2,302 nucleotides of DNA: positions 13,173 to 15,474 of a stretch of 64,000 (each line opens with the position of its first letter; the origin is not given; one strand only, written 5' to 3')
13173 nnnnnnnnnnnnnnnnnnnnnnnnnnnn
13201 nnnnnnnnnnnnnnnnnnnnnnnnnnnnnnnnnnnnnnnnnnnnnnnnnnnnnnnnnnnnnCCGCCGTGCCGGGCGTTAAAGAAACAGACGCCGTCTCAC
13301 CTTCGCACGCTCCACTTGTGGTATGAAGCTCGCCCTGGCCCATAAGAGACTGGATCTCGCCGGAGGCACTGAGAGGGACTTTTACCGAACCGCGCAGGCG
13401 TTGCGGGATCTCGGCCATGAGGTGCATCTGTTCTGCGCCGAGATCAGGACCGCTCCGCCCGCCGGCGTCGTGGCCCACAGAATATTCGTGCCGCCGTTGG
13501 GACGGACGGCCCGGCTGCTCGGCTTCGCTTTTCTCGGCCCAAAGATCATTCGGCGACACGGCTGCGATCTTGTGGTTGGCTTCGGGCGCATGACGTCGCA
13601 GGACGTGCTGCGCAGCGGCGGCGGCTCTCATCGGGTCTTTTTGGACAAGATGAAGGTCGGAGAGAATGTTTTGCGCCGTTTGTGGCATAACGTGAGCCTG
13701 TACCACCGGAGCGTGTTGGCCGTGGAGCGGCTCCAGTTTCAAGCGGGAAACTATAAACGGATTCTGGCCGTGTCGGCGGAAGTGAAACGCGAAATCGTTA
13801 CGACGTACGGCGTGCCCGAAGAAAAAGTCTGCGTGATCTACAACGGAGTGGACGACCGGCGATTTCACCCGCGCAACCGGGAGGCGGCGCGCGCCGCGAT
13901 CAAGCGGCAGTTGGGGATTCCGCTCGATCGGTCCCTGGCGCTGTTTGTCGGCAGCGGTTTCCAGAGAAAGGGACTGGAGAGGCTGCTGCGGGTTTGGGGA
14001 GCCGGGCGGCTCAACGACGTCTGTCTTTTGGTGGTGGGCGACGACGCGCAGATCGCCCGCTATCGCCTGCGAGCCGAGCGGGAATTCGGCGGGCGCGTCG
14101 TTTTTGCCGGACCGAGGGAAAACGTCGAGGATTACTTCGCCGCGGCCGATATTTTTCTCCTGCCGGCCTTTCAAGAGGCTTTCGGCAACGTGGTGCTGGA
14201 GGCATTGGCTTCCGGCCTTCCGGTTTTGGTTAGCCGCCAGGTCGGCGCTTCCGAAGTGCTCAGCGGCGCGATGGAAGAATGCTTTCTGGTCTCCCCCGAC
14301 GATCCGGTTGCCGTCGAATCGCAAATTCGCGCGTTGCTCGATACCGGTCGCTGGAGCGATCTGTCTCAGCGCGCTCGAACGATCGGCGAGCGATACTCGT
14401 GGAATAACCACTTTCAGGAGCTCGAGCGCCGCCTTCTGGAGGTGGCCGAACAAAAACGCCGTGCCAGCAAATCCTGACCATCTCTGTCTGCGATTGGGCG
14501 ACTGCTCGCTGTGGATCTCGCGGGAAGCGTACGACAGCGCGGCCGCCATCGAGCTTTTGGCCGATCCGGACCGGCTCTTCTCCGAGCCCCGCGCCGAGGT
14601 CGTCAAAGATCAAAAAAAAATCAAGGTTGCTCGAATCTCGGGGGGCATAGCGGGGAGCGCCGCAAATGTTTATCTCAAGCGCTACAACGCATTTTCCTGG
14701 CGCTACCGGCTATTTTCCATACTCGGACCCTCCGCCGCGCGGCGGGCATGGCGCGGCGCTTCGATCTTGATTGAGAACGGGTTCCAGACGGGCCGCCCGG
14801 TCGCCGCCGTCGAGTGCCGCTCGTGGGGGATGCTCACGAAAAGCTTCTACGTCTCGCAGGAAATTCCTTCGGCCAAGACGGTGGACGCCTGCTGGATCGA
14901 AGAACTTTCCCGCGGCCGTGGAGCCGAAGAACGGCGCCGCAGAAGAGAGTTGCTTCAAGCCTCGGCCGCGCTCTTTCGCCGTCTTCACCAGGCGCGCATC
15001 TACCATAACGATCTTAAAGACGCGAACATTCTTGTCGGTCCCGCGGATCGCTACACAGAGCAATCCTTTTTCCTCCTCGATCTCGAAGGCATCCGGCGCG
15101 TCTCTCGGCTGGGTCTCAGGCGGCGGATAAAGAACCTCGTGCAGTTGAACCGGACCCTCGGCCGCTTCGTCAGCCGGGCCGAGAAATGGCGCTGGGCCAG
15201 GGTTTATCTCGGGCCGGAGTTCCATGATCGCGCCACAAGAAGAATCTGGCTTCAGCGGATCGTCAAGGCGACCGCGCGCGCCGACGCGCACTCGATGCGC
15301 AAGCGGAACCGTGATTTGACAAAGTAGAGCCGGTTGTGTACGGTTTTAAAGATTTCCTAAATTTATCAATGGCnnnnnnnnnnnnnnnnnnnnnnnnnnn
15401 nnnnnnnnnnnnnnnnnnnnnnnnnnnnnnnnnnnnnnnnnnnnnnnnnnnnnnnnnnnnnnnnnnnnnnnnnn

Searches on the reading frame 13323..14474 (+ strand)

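Call 62: search_protein_families(library=pfam, proteins=[window:13323-14474:+], max_evalue=0.00001)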
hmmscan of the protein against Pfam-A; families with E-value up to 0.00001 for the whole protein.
window:13323-14474:+ (384 aa): 5 families
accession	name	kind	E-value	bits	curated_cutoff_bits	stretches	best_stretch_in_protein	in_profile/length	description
PF13692.12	Glyco_trans_1_4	-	1.1e-24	87.7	27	1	206-340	4-141/142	Glycosyl transferases group 1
PF00534.26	Glycos_transf_1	-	7.8e-22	78.1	26.4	1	191-342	3-159/172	Glycosyl transferases group 1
PF13439.12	Glyco_transf_4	-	2.1e-21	77.1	28.5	1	14-180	2-170/170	Glycosyltransferase Family 4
PF20706.3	GT4-conflict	-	5.5e-11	42.5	26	1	229-339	229-355/385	Family 4 Glycosyltransferase in conflict systems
PF13579.12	Glyco_trans_4_4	-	1.8e-09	38.6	29.7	1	14-175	1-158/158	Glycosyl transferase 4-like domain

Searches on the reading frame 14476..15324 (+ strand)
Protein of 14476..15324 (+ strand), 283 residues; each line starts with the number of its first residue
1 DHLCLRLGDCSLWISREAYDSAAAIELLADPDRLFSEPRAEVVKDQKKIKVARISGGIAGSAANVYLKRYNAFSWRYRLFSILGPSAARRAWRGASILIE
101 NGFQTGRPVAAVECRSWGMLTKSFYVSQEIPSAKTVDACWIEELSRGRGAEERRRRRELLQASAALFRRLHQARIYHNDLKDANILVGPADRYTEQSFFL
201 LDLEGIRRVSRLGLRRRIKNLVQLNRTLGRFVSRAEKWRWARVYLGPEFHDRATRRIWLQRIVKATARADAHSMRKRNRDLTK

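Call 69: search_protein_families(library=pfam, proteins=[window:14476-15324:+], max_evalue=0.001)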
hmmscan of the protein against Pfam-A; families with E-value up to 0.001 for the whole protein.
window:14476-15324:+ (283 aa): 1 family
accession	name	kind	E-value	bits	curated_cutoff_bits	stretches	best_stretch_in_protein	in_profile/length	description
PF06293.20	Kdo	-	3.3e-14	53.3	21.3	1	76-244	46-207/207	Lipopolysaccharide kinase (Kdo/WaaP) family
